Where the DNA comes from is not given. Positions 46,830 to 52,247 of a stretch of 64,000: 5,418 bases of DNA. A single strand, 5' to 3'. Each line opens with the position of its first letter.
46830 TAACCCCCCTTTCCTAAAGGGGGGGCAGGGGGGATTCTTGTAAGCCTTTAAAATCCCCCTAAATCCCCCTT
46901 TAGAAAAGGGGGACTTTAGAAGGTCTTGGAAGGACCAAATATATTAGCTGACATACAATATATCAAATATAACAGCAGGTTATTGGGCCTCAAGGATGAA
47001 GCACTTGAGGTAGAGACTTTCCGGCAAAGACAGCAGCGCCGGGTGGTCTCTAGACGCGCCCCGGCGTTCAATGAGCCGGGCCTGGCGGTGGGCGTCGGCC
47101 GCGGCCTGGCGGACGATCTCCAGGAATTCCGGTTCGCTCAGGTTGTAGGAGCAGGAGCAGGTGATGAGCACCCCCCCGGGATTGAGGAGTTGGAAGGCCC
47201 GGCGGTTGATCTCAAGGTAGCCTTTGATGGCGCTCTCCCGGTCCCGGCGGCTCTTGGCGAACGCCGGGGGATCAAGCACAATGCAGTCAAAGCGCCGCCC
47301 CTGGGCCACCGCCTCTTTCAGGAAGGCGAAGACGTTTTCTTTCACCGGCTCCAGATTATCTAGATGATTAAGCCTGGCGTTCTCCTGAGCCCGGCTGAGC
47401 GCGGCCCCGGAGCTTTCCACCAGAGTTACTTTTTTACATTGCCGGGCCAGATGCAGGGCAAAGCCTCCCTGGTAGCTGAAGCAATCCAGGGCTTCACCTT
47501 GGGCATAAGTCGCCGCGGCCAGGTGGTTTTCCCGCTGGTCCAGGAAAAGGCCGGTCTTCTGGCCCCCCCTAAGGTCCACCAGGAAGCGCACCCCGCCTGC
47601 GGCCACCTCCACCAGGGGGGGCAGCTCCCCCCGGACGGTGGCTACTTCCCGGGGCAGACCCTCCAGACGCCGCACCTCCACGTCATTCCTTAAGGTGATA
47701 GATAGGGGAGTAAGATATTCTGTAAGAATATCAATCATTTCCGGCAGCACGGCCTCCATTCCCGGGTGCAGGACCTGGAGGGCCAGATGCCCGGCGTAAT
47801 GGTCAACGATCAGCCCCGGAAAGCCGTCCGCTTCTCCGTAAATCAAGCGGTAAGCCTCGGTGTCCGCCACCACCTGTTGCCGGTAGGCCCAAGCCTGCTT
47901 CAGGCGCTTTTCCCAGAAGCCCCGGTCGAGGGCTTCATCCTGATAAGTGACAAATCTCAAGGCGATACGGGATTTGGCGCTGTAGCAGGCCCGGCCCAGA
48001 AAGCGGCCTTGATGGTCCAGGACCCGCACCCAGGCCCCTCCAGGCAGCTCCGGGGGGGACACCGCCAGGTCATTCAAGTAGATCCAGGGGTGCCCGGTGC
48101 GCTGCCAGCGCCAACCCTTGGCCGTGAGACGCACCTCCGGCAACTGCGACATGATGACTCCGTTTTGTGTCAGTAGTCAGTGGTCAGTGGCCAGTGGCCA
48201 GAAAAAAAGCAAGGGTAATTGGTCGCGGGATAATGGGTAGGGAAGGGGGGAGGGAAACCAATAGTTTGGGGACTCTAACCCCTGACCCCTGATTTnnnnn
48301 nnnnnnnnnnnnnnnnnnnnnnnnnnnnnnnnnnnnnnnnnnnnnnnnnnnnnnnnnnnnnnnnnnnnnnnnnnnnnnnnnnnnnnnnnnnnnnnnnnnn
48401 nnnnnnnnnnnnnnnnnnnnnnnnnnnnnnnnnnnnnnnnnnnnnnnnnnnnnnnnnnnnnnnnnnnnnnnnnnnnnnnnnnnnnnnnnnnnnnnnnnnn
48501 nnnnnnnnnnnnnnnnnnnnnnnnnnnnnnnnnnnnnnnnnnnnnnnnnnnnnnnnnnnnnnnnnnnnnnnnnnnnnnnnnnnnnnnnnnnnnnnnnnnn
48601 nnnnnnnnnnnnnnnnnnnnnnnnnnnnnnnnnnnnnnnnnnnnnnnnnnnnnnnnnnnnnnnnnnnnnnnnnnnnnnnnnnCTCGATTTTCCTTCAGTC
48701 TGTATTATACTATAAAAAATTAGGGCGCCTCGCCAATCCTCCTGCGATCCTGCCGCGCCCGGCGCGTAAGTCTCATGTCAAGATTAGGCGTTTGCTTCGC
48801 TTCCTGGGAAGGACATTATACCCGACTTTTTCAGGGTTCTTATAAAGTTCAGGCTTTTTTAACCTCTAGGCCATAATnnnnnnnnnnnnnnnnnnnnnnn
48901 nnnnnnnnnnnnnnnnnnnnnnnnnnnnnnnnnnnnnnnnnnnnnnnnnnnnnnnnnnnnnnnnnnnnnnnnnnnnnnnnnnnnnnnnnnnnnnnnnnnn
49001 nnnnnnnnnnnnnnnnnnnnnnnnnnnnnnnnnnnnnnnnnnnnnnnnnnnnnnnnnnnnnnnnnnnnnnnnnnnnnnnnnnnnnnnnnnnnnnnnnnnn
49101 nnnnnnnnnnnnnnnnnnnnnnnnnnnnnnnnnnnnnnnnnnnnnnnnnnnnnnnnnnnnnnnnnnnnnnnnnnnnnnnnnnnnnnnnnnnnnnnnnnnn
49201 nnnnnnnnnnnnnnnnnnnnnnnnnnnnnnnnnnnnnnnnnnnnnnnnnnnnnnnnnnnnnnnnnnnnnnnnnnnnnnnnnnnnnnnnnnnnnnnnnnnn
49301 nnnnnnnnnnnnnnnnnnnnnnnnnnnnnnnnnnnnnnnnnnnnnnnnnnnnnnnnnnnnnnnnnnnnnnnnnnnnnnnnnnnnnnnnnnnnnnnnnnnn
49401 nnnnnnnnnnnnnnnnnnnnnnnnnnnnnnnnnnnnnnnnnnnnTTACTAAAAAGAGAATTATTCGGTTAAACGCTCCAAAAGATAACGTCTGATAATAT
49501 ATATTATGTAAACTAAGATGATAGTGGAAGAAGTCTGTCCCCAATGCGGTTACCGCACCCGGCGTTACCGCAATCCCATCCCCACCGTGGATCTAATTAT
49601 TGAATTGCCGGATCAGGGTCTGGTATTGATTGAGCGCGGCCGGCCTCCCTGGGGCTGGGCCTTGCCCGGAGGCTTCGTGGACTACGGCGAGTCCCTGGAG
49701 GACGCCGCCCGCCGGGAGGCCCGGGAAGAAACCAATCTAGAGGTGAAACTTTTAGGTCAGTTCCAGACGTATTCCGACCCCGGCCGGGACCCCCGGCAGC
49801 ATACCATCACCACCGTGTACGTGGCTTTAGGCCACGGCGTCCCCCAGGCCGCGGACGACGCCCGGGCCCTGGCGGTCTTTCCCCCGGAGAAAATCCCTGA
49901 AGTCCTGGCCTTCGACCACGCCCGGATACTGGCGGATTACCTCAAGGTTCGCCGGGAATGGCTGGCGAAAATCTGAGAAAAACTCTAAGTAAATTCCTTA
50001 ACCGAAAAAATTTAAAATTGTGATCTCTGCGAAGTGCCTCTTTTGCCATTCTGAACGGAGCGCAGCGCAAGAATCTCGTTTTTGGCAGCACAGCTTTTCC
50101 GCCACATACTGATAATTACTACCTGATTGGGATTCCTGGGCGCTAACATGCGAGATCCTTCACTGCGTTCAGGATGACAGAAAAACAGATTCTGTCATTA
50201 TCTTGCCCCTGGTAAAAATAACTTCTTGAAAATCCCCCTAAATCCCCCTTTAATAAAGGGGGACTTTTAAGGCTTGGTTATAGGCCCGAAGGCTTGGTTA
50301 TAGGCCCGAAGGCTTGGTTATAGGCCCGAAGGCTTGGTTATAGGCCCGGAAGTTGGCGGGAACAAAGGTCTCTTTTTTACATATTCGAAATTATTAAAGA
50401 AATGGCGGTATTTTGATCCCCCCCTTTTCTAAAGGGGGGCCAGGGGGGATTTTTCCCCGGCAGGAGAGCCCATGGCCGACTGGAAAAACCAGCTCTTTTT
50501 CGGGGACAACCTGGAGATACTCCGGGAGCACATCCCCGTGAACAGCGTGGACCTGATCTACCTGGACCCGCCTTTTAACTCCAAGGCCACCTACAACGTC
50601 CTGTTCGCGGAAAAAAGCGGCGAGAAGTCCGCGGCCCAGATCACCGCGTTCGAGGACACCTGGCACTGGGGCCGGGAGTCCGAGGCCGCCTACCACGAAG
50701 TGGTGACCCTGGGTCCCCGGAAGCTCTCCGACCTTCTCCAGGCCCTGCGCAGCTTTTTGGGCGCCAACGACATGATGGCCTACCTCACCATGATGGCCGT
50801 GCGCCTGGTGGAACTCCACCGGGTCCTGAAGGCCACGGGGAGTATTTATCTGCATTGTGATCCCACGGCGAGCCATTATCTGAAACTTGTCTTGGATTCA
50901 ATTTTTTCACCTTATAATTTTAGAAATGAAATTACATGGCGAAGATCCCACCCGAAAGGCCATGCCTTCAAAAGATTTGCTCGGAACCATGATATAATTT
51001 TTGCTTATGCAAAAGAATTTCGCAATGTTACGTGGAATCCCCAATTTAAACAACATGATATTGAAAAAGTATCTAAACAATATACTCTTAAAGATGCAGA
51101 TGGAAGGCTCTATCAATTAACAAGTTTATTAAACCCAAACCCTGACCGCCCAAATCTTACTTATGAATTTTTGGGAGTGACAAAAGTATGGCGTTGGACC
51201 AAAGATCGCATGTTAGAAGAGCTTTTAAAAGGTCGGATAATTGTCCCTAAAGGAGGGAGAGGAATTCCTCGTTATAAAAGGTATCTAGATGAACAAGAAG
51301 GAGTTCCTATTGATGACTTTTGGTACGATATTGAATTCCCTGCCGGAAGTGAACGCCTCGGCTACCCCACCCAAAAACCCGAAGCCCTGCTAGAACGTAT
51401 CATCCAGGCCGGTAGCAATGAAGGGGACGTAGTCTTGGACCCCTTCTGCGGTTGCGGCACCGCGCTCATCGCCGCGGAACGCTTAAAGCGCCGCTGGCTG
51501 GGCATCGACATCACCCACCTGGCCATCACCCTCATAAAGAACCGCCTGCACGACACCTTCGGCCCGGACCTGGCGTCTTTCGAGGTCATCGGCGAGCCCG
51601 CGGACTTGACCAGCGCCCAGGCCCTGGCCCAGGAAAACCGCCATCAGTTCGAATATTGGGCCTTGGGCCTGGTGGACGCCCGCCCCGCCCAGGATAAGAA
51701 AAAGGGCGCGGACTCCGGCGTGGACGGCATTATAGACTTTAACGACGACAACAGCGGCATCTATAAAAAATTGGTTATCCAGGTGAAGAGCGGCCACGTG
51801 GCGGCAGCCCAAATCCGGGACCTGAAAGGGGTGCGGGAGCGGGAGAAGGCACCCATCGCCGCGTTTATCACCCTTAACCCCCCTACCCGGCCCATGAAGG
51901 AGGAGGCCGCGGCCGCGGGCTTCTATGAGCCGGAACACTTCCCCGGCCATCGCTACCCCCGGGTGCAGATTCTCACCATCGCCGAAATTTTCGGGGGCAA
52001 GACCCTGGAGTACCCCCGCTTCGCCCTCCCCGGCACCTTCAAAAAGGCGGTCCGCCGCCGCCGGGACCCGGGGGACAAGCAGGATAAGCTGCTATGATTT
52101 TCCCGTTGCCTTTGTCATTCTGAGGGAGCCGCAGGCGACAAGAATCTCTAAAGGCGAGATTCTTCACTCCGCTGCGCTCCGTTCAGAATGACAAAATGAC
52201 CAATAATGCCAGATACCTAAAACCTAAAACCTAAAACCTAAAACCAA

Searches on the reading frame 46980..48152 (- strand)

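Call 26: search_protein_families(library=pfam, proteins=[window:46980-48152:-], max_evalue=0.001)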
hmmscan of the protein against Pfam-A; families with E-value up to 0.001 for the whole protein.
window:46980-48152:- (390 aa): 8 families
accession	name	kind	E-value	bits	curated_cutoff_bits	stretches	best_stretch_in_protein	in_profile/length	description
PF17785.7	PUA_3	-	1.3e-17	63.8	22.6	1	7-69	1-63/64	PUA-like domain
PF10672.15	Methyltrans_SAM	-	7.4e-17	61.9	27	1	173-360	78-265/286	S-adenosylmethionine-dependent methyltransferase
PF13847.12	Methyltransf_31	-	2e-10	41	27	1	220-349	6-124/145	Methyltransferase domain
PF03602.21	Cons_hypoth95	-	1.4e-09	38.3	24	1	216-302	40-127/182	Conserved hypothetical protein 95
PF05175.20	MTS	-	5.1e-07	29.9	23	1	214-332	30-139/170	Methyltransferase small domain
PF09445.16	Methyltransf_15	-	1.3e-05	25.3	22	1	221-297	4-81/165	RNA cap guanine-N2 methyltransferase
PF13649.12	Methyltransf_25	-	0.00024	22.2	27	1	223-307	3-84/97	Methyltransferase domain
PF05958.17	tRNA_U5-meth_tr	-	0.00082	18.9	23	0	215-288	199-271/357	tRNA (Uracil-5-)-methyltransferase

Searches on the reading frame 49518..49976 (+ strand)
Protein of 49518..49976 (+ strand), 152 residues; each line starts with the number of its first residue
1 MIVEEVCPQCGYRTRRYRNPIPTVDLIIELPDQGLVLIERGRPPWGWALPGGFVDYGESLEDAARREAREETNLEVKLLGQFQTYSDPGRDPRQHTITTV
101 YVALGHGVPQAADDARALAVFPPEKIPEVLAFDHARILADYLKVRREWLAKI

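Call 26: search_protein_families(library=pfam, proteins=[window:49518-49976:+], max_evalue=0.001)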
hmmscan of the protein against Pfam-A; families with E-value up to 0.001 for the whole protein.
window:49518-49976:+ (152 aa): 1 family
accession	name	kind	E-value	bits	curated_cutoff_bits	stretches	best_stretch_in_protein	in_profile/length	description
PF00293.34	NUDIX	-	6e-24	85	21.1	1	22-140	4-133/134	NUDIX domain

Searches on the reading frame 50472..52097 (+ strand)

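Call 26: search_protein_families(library=pfam, proteins=[window:50472-52097:+], max_evalue=0.001)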
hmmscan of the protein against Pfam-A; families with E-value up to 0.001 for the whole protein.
window:50472-52097:+ (541 aa): 5 families
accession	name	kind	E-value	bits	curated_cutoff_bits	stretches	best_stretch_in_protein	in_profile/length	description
PF01555.25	N6_N4_Mtase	-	6.3e-42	144.4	26.7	1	26-356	1-220/221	DNA methylase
PF04471.18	Mrr_cat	-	2.1e-08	34.7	21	1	389-481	5-99/115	Restriction endonuclease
PF22722.2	NA-iREase1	-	2.9e-08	34.1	27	1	407-480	17-89/106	NACHT-associated inactive Restriction Endonuclease 1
PF02086.21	MethyltransfD12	-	0.00029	21.1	22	0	24-48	174-201/253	D12 class N6 adenine-specific DNA methyltransferase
PF03602.21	Cons_hypoth95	-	0.00061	19.9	24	0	11-44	98-132/182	Conserved hypothetical protein 95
